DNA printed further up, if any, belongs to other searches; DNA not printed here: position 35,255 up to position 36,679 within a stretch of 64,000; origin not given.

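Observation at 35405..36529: Catalytically dead DAHP synthase fused to an intact chorismate mutase, beside a separate active AroF: candidate pseudoenzyme regulatory system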

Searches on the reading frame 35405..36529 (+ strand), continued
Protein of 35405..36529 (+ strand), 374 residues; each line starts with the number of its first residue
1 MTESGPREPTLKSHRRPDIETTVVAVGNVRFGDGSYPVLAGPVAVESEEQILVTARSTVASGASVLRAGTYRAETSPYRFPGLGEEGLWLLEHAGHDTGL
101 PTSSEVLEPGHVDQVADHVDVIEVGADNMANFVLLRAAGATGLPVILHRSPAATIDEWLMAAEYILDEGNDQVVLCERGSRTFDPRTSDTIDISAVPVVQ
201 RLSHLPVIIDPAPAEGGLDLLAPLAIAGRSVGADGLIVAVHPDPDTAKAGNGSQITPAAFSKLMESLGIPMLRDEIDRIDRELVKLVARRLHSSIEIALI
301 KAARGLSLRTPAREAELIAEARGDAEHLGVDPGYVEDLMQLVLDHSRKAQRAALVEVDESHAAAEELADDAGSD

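Call 46: find_encoding_contigs(protein=P0023, flank=10000, max_places=2)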
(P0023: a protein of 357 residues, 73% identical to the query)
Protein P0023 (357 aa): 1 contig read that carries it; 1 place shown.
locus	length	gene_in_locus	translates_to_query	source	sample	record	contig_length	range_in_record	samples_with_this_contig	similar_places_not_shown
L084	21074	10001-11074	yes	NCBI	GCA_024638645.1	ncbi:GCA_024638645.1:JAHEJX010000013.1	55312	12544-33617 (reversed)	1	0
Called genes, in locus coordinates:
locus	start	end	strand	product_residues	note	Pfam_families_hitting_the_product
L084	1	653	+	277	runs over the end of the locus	PF01063:Aminotran_4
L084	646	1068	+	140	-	-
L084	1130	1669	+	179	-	-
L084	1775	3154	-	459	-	PF03448:MgtE_N, PF14841:FliG_M (faint), PF00571:CBS, PF01769:MgtE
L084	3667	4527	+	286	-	PF00586:AIRS, PF02769:AIRS_C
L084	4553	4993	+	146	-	-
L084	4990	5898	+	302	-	PF00561:Abhydrolase_1, PF12146:Hydrolase_4, PF12697:Abhydrolase_6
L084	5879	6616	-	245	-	PF12146:Hydrolase_4 (weak), PF00561:Abhydrolase_1, PF12697:Abhydrolase_6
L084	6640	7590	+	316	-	PF02628:COX15-CtaA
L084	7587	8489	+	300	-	PF01040:UbiA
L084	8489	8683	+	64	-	-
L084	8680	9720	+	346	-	PF01636:APH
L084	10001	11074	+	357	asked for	PF00793:DAHP_synth_1, PF01817:CM_2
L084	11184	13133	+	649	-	PF11897:DUF3417, PF00343:Phosphorylase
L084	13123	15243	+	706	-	PF02922:CBM_48, PF00128:Alpha-amylase (weak)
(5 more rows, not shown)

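Call 57: search_protein_families(library=pfam, proteins=[P0174, P0126, P0176, P0158, P0227, P0240, P0221, P0121], max_evalue=0.001)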
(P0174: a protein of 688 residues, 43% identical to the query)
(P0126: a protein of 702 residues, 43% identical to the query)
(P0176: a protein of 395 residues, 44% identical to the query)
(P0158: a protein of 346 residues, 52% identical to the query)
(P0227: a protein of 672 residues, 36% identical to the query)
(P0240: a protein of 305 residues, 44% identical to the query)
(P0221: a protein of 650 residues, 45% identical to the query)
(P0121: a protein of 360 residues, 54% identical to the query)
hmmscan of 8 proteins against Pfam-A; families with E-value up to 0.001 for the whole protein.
P0174 (688 aa): 5 families
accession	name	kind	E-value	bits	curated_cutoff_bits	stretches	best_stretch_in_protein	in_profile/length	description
PF00800.23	PDT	-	1e-57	195.3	25.2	1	107-287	1-179/181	Prephenate dehydratase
PF00793.26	DAHP_synth_1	-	1.8e-55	188.2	25.5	1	448-681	9-259/270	DAHP synthetase I family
PF01817.26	CM_2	-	1.1e-19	70.9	27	1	9-88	1-80/80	Chorismate mutase type II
PF01842.31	ACT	-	0.00046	20.3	27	0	312-364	14-65/66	ACT domain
PF03102.20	NeuB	-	0.0007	19.6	22.1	0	494-618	48-170/241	NeuB family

P0126 (702 aa): 5 families
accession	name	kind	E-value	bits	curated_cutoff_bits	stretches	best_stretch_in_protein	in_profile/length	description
PF00793.26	DAHP_synth_1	-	2.5e-81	273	25.5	1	434-668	9-256/270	DAHP synthetase I family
PF00800.23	PDT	-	1.2e-50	172.2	25.2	1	108-287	2-179/181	Prephenate dehydratase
PF01817.26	CM_2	-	1.1e-18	67.6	27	1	14-92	1-79/80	Chorismate mutase type II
PF03102.20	NeuB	-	2e-07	31.2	22.1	1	492-655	56-216/241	NeuB family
PF01842.31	ACT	-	1.9e-05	24.7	27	1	300-364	2-65/66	ACT domain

P0176 (395 aa): 4 families
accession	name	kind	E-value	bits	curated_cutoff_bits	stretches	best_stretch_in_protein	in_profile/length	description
PF00793.26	DAHP_synth_1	-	9.6e-52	176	25.5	1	25-256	10-254/270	DAHP synthetase I family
PF01817.26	CM_2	-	8.7e-21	74.4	27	1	307-384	1-79/80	Chorismate mutase type II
PF03102.20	NeuB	-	0.00016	21.7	22.1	1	78-172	52-146/241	NeuB family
PF01261.30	AP_endonuc_2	-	0.00046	20.4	31.1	0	178-256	66-144/249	Xylose isomerase-like TIM barrel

P0158 (346 aa): 2 families
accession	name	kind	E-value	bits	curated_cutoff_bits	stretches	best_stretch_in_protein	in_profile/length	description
PF00793.26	DAHP_synth_1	-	3.3e-49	167.6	25.5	1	20-247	9-252/270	DAHP synthetase I family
PF03102.20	NeuB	-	0.00013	22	22.1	1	76-167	56-147/241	NeuB family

P0227 (672 aa): 5 families
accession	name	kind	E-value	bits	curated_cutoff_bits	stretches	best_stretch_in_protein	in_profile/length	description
PF00800.23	PDT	-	2.5e-55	187.5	25.2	1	106-286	1-179/181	Prephenate dehydratase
PF00793.26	DAHP_synth_1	-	7.6e-51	173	25.5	1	431-666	11-259/270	DAHP synthetase I family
PF01817.26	CM_2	-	1.1e-17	64.4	27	1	7-85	1-79/80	Chorismate mutase type II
PF03102.20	NeuB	-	6.2e-07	29.6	22.1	1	486-606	55-173/241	NeuB family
PF01842.31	ACT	-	9.6e-07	28.9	27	1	307-362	10-64/66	ACT domain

P0240 (305 aa): 2 families
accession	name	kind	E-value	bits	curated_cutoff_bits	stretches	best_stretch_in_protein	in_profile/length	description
PF00793.26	DAHP_synth_1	-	6.2e-53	179.9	25.5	1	60-291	14-261/270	DAHP synthetase I family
PF03102.20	NeuB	-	3.4e-05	23.9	22.1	1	111-303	53-238/241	NeuB family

P0221 (650 aa): 5 families
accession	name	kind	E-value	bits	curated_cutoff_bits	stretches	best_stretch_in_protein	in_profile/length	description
PF00793.26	DAHP_synth_1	-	1.2e-65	221.6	25.5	1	88-327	8-261/270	DAHP synthetase I family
PF00800.23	PDT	-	1e-63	214.8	25.2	1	369-547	2-179/181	Prephenate dehydratase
PF18152.6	DAHP_snth_FXD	-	1.1e-10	41.6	27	1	1-66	1-67/67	DAHP synthase ferredoxin-like domain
PF03102.20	NeuB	-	3.9e-06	27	22.1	1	144-340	51-239/241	NeuB family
PF01842.31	ACT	-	0.00069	19.8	27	0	570-610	6-45/66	ACT domain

P0121 (360 aa): 3 families
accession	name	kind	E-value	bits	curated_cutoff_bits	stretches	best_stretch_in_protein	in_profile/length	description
PF00793.26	DAHP_synth_1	-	9.6e-79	264.5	25.5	1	21-251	9-252/270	DAHP synthetase I family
PF01817.26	CM_2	-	2.7e-19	69.6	27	1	266-343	2-79/80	Chorismate mutase type II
PF03102.20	NeuB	-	6.8e-08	32.7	22.1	1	79-169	56-146/241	NeuB family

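Call 59: predict_structure(alignment_id=A2)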
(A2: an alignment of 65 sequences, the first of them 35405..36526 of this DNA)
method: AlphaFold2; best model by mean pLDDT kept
length: 374 residues; sequences in the alignment: 65
mean_pLDDT: 86.3   pTM: 0.74
mean pLDDT of the five models: 86.3, 85.8, 85.4, 83.6, 83.4
residues with pLDDT >= 90: 229; 70-90: 93; 50-70: 28; < 50: 24
segments of 3 or more residues with pLDDT < 50: 1-18, 181-183
pLDDT, mean of each block of 10 residues (from residue 1): 41 45 88 90 95 96 94 71 94 97 95 96 95 98 96 91 97 86 50 80 91 73 86 92 90 89 82 68 86 94 93 95 95 96 95 93 87 70
secondary structure, 60 per line:
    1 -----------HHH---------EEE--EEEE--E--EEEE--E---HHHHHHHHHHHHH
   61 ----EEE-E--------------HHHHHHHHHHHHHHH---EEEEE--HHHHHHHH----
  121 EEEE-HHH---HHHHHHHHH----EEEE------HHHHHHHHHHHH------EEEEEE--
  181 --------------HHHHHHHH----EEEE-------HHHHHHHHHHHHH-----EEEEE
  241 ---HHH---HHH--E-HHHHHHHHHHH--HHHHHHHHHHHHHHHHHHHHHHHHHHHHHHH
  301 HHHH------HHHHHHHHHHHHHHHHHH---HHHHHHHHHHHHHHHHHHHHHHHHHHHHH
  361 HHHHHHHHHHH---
elements in order: E24-26 E29-32 E38-41 H48-60 E65-67 H84-98 E102-106 H109-116 E121-124 H132-140 E145-148 H155-166 E173-178 H195-202 E207-210 H218-230 E236-240 H257-267 H270-304 H311-328 H332-371

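Call 61: find_encoding_contigs(protein=P0176, flank=6000, max_places=2)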
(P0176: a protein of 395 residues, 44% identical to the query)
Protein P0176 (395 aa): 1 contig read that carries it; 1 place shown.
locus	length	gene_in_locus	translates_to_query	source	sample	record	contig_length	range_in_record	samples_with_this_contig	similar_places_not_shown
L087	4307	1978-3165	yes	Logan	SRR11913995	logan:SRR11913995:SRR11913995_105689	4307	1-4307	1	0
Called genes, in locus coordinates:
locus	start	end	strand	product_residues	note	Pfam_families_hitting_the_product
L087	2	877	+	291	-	?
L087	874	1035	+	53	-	-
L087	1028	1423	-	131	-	-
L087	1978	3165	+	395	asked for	PF00793:DAHP_synth_1, PF01817:CM_2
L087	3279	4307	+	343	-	?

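Call 64: fold_search(model_id=the predicted structure, library=pdb)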
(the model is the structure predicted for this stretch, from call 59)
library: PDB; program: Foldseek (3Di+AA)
matches with E <= 10: 1849; with E <= 0.001: 706
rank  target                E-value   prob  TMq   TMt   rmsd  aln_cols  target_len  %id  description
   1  1vs1_B                4.5e-30  1.00  0.64  0.88   1.7       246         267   51  Crystal structure of 3-deoxy-D-arabino-heptulosonate-7-phosphate synthase (DAHP synthase) from Aeropyrum pernix in com (released 2006-05-16)
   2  1vs1_D                6.7e-30  1.00  0.63  0.87   1.7       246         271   51  Crystal structure of 3-deoxy-D-arabino-heptulosonate-7-phosphate synthase (DAHP synthase) from Aeropyrum pernix in com (released 2006-05-16)
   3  1vs1_C                9.4e-30  1.00  0.63  0.88   1.7       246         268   51  Crystal structure of 3-deoxy-D-arabino-heptulosonate-7-phosphate synthase (DAHP synthase) from Aeropyrum pernix in com (released 2006-05-16)
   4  1vs1_A                3.3e-29  1.00  0.64  0.87   1.7       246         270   51  Crystal structure of 3-deoxy-D-arabino-heptulosonate-7-phosphate synthase (DAHP synthase) from Aeropyrum pernix in com (released 2006-05-16)
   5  1rzm_A                2.9e-28  1.00  0.64  0.70   1.9       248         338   42  Crystal structure of 3-deoxy-D-arabino-heptulosonate-7-phosphate synthase (DAHPS) from Thermotoga maritima complexed w (released 2004-08-10)
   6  5j6f_A                1.8e-27  1.00  0.64  0.67   1.9       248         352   45  Crystal structure of DAH7PS-CM complex from Geobacillus sp. with prephenate (released 2016-09-07)
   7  3tfc_B                2.2e-27  1.00  0.63  0.72   2.0       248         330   42  1.95 Angstrom crystal structure of a bifunctional 3-deoxy-7-phosphoheptulonate synthase/chorismate mutase (aroA) from  (released 2011-08-31)
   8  4c1l_A                3.0e-27  1.00  0.63  0.90   3.0       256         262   43  Crystal structure of pyrococcus furiosus 3-deoxy-D-arabino- heptulosonate 7-phosphate synthase I181D interface mutant (released 2013-11-20)
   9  3tfc_A                3.1e-27  1.00  0.63  0.69   2.0       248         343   42  1.95 Angstrom crystal structure of a bifunctional 3-deoxy-7-phosphoheptulonate synthase/chorismate mutase (aroA) from  (released 2011-08-31)
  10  1vr6_D                3.5e-27  1.00  0.63  0.69   3.9       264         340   40  Crystal structure of Phospho-2-dehydro-3-deoxyheptonate aldolase (DAHP synthase) (TM0343) from Thermotoga Maritima at  (released 2005-03-08)
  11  1vr6_A                3.5e-27  1.00  0.62  0.68   4.0       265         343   41  Crystal structure of Phospho-2-dehydro-3-deoxyheptonate aldolase (DAHP synthase) (TM0343) from Thermotoga Maritima at  (released 2005-03-08)
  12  3nvt_A                3.7e-27  1.00  0.63  0.69   2.0       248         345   42  1.95 Angstrom crystal structure of a bifunctional 3-deoxy-7-phosphoheptulonate synthase/chorismate mutase (aroA) from  (released 2010-07-28)
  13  3nvt_B                5.9e-27  1.00  0.63  0.72   2.0       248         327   42  1.95 Angstrom crystal structure of a bifunctional 3-deoxy-7-phosphoheptulonate synthase/chorismate mutase (aroA) from  (released 2010-07-28)
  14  4grs_D                7.8e-27  1.00  0.63  0.71   1.8       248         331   44  Crystal structure of a chimeric DAH7PS (released 2013-02-06)
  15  1zco_A                1.0e-26  1.00  0.63  0.90   1.9       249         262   44  Crystal structure of pyrococcus furiosus 3-deoxy-D-arabino-heptulosonate 7-phosphate synthase (released 2005-10-18)
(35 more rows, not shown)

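Call 69: search_solved_structures(query=window:35405-36529:+, show_alignments=5, max_evalue=1e-60)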
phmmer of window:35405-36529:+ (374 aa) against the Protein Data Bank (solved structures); distinct sequences matched with E-value up to 1e-60: 10.
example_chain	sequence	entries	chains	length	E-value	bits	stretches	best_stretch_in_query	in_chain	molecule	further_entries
1vs1_A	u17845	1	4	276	4.2e-72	246.5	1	12-267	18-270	3-deoxy-7-phosphoheptulonate synthase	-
5j6f_A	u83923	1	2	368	4.5e-71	243.2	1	8-267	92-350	3-deoxy-D-arabino-heptulosonate 7-phosphate synthase, chorismate mutase-isozyme 3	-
3nvt_A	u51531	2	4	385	4.8e-67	229.9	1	14-262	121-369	3-deoxy-D-arabino-heptulosonate 7-phosphate synthase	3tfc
4grs_A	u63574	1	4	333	9.4e-66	225.6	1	19-267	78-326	Phospho-2-dehydro-3-deoxyheptonate aldolase, 2-dehydro-3-deoxyphosphoheptonate aldolase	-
1zco_A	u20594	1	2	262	1e-65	225.6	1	19-267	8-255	2-dehydro-3-deoxyphosphoheptonate aldolase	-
4c1k_A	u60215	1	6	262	3.1e-65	223.9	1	20-267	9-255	2-DEHYDRO-3-DEOXYPHOSPHOHEPTONATE ALDOLASE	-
4c1l_A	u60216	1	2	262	2.9e-64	220.7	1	20-267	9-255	2-dehydro-3-deoxyphosphoheptonate aldolase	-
3pg8_A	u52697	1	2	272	9.4e-64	219.1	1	19-265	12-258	Phospho-2-dehydro-3-deoxyheptonate aldolase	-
1rzm_A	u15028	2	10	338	1.8e-63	218.2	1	19-265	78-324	Phospho-2-dehydro-3-deoxyheptonate aldolase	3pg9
1vr6_A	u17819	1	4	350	1.9e-63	218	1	19-265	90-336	Phospho-2-dehydro-3-deoxyheptonate aldolase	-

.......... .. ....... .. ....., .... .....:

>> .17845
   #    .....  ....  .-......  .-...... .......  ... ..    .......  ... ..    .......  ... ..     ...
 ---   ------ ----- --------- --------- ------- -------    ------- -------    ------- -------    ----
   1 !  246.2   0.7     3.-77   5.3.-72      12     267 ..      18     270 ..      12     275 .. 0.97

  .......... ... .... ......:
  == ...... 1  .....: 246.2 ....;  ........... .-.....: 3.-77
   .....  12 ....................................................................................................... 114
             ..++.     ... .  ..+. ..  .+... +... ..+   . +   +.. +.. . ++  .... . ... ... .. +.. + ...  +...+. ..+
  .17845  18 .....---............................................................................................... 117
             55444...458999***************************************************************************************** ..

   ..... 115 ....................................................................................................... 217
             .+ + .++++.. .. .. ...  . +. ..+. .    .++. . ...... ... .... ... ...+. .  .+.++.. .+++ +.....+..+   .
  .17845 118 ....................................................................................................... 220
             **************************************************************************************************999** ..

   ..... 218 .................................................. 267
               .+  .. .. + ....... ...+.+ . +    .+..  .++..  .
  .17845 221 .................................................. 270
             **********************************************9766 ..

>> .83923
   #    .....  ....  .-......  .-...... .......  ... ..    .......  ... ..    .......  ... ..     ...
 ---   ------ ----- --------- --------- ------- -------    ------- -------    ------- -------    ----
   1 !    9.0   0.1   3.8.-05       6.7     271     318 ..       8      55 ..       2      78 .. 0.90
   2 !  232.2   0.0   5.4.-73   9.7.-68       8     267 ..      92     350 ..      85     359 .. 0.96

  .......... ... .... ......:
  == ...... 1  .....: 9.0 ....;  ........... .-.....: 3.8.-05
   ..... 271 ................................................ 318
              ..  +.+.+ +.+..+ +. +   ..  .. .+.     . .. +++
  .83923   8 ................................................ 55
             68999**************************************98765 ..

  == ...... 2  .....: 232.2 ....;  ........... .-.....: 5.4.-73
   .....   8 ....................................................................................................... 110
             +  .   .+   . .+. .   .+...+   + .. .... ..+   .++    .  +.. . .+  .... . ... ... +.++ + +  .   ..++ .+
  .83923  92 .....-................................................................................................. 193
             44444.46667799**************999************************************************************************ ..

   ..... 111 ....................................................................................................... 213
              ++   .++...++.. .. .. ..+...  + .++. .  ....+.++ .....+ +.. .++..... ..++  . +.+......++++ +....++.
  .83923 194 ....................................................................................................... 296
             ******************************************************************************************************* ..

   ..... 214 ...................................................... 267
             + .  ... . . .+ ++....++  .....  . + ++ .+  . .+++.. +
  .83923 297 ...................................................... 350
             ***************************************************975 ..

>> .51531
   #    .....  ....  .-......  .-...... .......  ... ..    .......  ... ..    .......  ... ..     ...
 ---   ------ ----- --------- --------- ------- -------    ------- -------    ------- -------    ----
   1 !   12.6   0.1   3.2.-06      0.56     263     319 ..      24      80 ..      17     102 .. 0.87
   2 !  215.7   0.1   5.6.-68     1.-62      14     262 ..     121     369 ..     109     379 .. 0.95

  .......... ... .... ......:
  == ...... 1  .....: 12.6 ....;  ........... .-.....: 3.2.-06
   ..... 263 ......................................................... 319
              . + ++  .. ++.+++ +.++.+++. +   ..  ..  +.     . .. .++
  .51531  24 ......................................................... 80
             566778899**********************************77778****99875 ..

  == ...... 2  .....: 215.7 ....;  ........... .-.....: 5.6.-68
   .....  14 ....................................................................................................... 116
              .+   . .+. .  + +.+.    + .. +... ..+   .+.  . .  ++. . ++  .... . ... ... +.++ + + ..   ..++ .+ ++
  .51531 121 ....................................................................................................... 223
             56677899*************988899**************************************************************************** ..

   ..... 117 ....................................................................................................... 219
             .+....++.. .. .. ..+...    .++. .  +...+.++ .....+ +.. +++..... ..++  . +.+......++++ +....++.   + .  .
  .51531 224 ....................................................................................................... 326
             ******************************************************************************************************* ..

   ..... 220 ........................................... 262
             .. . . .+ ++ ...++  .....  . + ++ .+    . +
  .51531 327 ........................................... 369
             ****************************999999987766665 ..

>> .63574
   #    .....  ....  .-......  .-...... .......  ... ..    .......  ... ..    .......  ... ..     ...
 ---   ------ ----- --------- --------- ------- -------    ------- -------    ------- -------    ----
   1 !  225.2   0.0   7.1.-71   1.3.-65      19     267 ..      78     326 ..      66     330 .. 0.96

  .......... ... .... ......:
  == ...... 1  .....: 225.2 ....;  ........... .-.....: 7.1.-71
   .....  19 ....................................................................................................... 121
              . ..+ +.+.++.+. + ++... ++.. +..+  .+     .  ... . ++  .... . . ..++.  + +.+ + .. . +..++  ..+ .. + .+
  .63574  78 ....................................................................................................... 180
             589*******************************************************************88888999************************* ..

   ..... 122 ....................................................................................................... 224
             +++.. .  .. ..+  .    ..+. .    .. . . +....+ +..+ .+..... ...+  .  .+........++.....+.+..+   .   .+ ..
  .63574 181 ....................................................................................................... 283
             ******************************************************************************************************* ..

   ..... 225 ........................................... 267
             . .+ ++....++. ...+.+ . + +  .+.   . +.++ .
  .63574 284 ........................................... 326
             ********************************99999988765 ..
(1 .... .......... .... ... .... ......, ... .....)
